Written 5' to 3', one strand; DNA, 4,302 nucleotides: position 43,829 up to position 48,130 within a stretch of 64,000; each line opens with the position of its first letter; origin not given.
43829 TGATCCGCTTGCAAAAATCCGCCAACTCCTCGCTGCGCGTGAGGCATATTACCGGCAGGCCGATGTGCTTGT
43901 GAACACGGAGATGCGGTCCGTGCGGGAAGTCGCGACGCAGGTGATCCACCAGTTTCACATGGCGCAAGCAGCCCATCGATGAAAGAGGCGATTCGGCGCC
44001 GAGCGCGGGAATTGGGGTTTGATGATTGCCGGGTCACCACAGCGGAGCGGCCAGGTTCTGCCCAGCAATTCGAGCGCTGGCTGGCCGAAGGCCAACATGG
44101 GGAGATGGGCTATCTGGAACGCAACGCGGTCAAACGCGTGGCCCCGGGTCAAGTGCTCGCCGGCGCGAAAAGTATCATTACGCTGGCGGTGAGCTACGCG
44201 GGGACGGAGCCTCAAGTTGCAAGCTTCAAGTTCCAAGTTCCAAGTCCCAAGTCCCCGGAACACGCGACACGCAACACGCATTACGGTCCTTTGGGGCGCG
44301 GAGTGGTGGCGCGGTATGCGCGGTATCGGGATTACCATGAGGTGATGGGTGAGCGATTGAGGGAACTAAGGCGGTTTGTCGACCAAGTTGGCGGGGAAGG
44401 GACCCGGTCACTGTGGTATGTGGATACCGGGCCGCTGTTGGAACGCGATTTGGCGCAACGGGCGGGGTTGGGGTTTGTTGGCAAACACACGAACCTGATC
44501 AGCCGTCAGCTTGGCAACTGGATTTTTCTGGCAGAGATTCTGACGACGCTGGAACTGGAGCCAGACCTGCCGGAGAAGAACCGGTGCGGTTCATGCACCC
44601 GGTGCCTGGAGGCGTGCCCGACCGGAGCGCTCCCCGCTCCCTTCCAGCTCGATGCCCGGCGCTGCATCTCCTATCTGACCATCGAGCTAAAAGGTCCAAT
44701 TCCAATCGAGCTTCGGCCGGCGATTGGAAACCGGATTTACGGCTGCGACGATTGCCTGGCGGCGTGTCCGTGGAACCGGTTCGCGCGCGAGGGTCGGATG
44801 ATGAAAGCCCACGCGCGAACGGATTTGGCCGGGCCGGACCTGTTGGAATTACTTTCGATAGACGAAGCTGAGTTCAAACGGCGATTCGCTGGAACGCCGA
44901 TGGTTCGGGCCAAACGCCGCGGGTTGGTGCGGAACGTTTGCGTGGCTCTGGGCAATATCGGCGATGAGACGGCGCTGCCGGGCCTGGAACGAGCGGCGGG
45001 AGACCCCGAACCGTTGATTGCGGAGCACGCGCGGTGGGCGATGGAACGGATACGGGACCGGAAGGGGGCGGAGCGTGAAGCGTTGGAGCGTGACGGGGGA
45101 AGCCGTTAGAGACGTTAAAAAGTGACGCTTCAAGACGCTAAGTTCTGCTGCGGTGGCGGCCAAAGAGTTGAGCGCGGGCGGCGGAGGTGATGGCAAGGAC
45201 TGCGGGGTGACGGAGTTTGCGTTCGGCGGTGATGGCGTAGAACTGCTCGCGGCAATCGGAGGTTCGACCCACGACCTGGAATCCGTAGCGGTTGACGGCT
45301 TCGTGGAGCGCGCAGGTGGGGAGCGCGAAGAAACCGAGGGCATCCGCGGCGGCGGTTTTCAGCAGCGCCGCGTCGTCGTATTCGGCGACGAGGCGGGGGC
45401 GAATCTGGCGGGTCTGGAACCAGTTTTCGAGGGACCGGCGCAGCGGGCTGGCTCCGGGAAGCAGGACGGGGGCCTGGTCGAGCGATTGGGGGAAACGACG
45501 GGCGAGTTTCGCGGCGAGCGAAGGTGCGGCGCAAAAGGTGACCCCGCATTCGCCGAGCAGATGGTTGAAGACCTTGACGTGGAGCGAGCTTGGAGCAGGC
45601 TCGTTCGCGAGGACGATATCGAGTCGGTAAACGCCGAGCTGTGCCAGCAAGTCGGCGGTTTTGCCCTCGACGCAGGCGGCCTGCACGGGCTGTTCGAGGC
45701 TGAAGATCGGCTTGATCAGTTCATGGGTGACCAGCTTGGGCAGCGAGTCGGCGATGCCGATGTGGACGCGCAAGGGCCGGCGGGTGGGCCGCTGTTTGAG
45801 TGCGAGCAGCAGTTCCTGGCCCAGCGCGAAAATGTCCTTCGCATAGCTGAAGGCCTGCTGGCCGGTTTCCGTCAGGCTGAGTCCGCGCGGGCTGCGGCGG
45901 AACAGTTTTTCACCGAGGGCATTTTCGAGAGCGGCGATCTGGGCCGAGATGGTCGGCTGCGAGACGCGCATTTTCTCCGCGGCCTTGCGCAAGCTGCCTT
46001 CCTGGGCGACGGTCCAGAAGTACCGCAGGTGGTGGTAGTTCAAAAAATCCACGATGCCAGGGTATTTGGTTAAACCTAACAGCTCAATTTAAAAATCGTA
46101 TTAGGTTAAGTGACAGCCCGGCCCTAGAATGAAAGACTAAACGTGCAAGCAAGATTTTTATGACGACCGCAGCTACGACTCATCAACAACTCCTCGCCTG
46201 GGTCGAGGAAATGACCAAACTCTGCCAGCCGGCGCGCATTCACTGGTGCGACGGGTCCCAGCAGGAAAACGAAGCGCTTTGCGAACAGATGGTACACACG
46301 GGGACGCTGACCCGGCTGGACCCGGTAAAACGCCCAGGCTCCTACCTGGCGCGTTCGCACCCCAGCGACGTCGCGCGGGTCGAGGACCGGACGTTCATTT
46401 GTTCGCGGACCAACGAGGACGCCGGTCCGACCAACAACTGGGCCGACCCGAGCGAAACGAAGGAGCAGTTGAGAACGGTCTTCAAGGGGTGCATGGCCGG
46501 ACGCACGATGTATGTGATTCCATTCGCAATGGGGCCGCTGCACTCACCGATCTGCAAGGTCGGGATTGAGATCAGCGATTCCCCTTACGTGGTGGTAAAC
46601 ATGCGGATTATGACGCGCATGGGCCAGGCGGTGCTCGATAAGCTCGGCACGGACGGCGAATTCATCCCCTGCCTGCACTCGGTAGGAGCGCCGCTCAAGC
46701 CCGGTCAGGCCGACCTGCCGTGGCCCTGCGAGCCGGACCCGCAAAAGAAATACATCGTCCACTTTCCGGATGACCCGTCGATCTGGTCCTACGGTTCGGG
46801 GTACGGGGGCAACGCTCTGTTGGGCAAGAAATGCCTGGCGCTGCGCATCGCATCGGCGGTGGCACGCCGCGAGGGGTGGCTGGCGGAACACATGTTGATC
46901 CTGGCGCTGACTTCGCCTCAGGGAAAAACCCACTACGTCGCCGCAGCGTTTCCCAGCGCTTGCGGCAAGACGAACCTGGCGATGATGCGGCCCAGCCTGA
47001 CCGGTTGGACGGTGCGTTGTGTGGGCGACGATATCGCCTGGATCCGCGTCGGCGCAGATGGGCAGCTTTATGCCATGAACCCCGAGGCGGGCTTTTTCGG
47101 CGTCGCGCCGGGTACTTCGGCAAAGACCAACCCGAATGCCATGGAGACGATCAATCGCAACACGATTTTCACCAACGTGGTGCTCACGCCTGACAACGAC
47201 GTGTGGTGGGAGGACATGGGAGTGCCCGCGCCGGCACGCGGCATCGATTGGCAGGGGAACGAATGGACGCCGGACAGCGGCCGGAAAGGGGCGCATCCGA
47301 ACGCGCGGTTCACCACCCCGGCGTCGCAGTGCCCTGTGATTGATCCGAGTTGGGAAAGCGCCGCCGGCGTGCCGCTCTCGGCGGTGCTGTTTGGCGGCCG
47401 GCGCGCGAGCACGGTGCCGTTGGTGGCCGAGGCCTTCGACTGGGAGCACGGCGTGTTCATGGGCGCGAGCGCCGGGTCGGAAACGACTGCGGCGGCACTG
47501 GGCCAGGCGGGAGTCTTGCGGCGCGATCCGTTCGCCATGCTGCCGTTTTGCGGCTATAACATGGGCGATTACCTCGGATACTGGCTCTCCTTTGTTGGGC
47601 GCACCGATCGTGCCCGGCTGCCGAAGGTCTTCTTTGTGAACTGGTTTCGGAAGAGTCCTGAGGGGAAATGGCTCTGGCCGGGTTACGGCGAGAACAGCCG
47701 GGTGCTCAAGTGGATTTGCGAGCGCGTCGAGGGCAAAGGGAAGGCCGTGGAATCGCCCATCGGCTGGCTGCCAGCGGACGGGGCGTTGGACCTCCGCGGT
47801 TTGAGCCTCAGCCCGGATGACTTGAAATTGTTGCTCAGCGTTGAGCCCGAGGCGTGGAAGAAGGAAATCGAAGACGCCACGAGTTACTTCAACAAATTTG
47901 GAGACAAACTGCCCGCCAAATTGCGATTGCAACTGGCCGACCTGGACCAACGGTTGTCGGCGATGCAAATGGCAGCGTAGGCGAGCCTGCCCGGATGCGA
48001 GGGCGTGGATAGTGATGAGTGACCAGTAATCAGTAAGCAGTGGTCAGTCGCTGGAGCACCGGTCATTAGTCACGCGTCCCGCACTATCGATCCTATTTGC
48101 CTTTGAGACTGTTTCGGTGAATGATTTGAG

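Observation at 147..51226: Dispersed family of degenerate heptanucleotide (7-8 nt) tandem arrays at 15 or more loci, reusing the same unit vocabulary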

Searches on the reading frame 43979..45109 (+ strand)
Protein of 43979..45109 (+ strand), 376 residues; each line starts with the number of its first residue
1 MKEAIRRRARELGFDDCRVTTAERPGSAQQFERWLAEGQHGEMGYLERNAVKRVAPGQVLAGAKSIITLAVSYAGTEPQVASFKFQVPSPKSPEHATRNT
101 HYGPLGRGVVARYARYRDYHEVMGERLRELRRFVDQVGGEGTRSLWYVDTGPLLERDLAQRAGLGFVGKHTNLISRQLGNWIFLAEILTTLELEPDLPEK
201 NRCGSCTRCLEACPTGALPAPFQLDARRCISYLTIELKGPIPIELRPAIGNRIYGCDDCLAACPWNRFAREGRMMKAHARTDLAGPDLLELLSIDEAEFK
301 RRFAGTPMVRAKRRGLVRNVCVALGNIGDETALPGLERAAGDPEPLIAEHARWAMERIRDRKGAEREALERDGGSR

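Call 41: search_protein_families(library=pfam, proteins=[window:43979-45109:+])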
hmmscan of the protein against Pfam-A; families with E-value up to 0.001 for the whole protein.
window:43979-45109:+ (376 aa): 8 families
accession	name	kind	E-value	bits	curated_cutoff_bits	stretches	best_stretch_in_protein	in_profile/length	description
PF13484.11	Fer4_16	-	7.9e-23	81.5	30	1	202-266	1-66/66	4Fe-4S double cluster binding domain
PF08331.15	QueG_DUF1730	-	4e-14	52.7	25.1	1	53-150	1-77/77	Epoxyqueuosine reductase QueG, DUF1730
PF12838.12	Fer4_7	-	1.2e-06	29.3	27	0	202-217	37-52/52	4Fe-4S dicluster domain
PF13187.11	Fer4_9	-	1.9e-05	25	27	0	200-217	34-51/52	4Fe-4S dicluster domain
PF12837.12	Fer4_6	-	3.7e-05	23.9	25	0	200-218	6-24/24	4Fe-4S binding domain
PF13237.11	Fer4_10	-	7.4e-05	23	25.5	0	200-215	6-21/53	4Fe-4S dicluster domain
PF25160.1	LdpA_Fe-S-bd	-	0.00011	22.4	27.6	0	249-268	24-43/49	LdpA Fe-S cluster-binding domain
PF13646.12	HEAT_2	-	0.00066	20.4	27.7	0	318-360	18-60/88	HEAT repeats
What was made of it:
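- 44207..44285 (+): In-frame arrays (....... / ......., then AACACGC) inside queG, around aa 79-102, in a loop of the DUF1730 domain. The Pfam DUF1730 match spans 98 aa for a 77-position profile (call 41).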

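Call 45: search_solved_structures(query=window:43979-45109:+, show_alignments=1)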
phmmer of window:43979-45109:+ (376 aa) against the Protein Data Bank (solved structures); distinct sequences matched with E-value up to 0.001: 14.
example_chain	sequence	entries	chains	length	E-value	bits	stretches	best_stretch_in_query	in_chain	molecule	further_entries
5d08_A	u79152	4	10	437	1.1e-61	212.6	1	2-371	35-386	Epoxyqueuosine reductase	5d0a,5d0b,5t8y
5d6s_A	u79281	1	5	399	2.6e-48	168.6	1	3-358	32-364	Epoxyqueuosine reductase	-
9sah_A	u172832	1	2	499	4.1e-08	36.3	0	315-365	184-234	E4-NB2 synthetic fusion protein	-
4zv6_A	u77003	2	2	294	5.2e-07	32.7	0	316-366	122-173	AlphaRep-7 | alpha-Rep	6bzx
8q4h_A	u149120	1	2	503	5e-06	29.4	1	157-268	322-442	Tetrachloroethene reductive dehalogenase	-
6fsq_A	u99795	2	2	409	1.2e-05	28.2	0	307-366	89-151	alphaRep A3_bGFPD | A3_bGFPD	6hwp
4xl5_C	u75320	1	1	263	1.7e-05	27.7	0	307-364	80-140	bGFP-A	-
7p0h_A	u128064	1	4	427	9.1e-05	25.3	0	319-365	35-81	Helicobacter pylori ComF fused to an artificial alphaREP crystallization helper (named B2)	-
6ft5_A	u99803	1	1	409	0.0001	25.1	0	307-366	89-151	alphaRep A3_A3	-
6gx7_E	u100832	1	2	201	0.0002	24.1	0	314-365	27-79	iiiA5 ALPHAREP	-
6gwc_C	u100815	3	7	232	0.00062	22.5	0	316-365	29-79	iE5 ALPHAREP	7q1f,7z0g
4xvp_D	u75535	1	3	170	0.00069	22.4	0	319-368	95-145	BGFP-C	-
6gwd_G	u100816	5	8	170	0.00074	22.3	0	319-365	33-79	iiH5 ALPHAREP | iih5 Alpha Repeating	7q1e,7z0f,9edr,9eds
8aw4_B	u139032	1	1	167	0.00083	22.1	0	320-365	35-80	ALPHAREP bGFPD-YY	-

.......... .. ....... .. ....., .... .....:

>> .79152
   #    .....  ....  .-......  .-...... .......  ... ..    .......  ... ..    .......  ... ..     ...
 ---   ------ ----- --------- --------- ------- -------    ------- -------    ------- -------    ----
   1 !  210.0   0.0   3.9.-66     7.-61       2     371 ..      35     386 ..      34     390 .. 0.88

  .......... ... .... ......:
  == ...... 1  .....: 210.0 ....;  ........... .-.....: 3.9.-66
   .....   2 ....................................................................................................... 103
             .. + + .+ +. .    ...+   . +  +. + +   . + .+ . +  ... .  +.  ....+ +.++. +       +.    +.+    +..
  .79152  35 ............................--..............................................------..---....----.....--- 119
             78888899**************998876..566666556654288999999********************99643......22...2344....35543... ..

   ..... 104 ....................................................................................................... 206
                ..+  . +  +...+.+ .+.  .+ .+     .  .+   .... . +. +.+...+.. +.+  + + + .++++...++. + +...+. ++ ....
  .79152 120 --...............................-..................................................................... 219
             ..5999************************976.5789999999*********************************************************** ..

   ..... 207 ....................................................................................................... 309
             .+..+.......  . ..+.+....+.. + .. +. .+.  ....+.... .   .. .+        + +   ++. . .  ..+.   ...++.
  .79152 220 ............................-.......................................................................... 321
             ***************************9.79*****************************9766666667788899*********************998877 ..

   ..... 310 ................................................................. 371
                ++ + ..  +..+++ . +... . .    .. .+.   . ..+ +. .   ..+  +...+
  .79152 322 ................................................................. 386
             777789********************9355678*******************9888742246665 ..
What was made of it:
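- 44207..44285 (+): The alignment to B. subtilis QueG, 5D08, is gapped here (call 45).
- The queG array sits in a gapped loop of the alignment to 5D08 (call 45).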

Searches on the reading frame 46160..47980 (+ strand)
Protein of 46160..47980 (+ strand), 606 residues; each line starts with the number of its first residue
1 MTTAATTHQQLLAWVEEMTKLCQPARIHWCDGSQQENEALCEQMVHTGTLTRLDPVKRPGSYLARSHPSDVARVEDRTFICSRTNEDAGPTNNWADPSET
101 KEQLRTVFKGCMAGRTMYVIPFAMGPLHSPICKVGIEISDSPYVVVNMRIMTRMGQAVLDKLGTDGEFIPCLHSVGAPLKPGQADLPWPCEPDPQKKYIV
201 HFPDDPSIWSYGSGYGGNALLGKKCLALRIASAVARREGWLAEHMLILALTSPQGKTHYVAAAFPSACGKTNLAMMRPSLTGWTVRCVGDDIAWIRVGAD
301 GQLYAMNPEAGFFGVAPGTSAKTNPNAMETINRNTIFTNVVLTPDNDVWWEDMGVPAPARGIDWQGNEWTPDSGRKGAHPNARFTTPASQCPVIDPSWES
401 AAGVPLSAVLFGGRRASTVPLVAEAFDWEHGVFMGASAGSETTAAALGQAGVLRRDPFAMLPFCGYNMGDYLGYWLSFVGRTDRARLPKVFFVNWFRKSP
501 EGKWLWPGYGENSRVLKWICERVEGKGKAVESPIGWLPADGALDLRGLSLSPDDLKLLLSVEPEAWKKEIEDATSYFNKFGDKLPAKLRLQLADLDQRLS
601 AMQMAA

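Call 11: search_protein_families(library=pfam, proteins=[window:46160-47980:+])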
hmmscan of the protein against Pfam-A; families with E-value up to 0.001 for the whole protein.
window:46160-47980:+ (606 aa): 2 families
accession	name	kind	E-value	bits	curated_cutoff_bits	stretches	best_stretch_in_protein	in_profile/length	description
PF00821.23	PEPCK_GTP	-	3.7e-169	562.6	23.8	1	240-598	1-357/357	Phosphoenolpyruvate carboxykinase C-terminal P-loop domain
PF17297.7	PEPCK_N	-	5.5e-102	340.4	23.8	1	14-236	2-218/218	Phosphoenolpyruvate carboxykinase N-terminal domain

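Call 12: find_encoding_contigs(protein=window:46160-47980:+, flank=10000, max_places=6)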
Protein window:46160-47980:+ (606 aa): 3 contigs read that carry it; 2 places shown.
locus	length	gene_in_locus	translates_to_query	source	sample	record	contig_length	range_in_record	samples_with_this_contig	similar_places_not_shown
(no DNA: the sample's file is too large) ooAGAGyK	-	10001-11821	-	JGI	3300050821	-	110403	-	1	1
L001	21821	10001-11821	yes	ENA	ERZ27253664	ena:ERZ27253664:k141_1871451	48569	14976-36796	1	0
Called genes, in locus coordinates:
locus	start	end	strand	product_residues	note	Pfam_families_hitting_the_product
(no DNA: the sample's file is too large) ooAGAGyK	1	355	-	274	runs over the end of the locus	PF00528:BPD_transp_1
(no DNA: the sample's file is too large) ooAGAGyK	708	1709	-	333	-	PF13416:SBP_bac_8 (weak), PF01547:SBP_bac_1, PF13531:SBP_bac_11, PF13343:SBP_bac_6 (faint)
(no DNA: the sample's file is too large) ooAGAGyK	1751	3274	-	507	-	PF07396:Porin_O_P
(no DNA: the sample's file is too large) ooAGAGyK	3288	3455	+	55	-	-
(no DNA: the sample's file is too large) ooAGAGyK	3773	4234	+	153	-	PF02082:Rrf2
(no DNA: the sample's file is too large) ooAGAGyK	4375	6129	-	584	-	PF14716:HHH_8, PF14520:HHH_5, PF14791:DNA_pol_B_thumb, PF02811:PHP (weak)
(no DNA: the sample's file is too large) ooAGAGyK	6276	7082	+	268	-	PF08543:Phos_pyr_kin, PF00294:PfkB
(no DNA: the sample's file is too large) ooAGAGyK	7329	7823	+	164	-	PF01202:SKI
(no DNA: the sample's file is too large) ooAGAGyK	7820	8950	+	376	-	PF08331:QueG_DUF1730, PF13187:Fer4_9 (faint), PF12838:Fer4_7 (faint), PF13484:Fer4_16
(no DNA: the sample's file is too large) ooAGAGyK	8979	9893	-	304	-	PF00126:HTH_1, PF03466:LysR_substrate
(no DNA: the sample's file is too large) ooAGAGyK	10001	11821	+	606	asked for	PF17297:PEPCK_N, PF00821:PEPCK_GTP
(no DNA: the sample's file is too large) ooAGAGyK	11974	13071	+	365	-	PF21783:YNCE (faint), PF21959:DUF6923 (faint), PF23414:Beta-prop_EML_2 (faint), PF10282:Lactonase (weak), PF16819:DUF5074 (faint), PF25174:Beta-prop_THOC3 (weak), PF02239:Cytochrom_D1 (weak)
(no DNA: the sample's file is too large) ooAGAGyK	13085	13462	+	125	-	PF03992:ABM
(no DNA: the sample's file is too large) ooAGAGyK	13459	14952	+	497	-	PF01364:Peptidase_C25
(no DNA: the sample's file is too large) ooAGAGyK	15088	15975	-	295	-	PF01261:AP_endonuc_2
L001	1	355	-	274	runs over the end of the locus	PF00528:BPD_transp_1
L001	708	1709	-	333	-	PF13416:SBP_bac_8 (weak), PF01547:SBP_bac_1, PF13531:SBP_bac_11, PF13343:SBP_bac_6 (faint)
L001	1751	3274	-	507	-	PF07396:Porin_O_P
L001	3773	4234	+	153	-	PF02082:Rrf2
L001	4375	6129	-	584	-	PF14716:HHH_8, PF14520:HHH_5, PF14791:DNA_pol_B_thumb, PF02811:PHP (weak)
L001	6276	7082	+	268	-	PF08543:Phos_pyr_kin, PF00294:PfkB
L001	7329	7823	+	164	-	PF01202:SKI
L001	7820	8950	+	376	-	PF08331:QueG_DUF1730, PF13187:Fer4_9 (faint), PF12838:Fer4_7 (faint), PF13484:Fer4_16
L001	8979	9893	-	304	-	PF00126:HTH_1, PF03466:LysR_substrate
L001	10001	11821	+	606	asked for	PF17297:PEPCK_N, PF00821:PEPCK_GTP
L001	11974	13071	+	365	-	PF21783:YNCE (faint), PF21959:DUF6923 (faint), PF23414:Beta-prop_EML_2 (faint), PF10282:Lactonase (weak), PF16819:DUF5074 (faint), PF25174:Beta-prop_THOC3 (weak), PF02239:Cytochrom_D1 (weak)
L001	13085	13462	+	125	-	PF03992:ABM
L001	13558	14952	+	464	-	PF01364:Peptidase_C25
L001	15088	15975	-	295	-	PF01261:AP_endonuc_2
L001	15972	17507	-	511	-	PF01408:GFO_IDH_MocA, PF19051:GFO_IDH_MocA_C2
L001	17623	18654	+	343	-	PF08240:ADH_N, PF16912:Glu_dehyd_C (weak), PF00107:ADH_zinc_N, PF13602:ADH_zinc_N_2 (weak)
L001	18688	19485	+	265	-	PF00106:adh_short, PF08659:KR, PF13561:adh_short_C2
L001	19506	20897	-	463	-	PF00324:AA_permease, PF13520:AA_permease_2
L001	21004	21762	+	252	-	PF01182:Glucosamine_iso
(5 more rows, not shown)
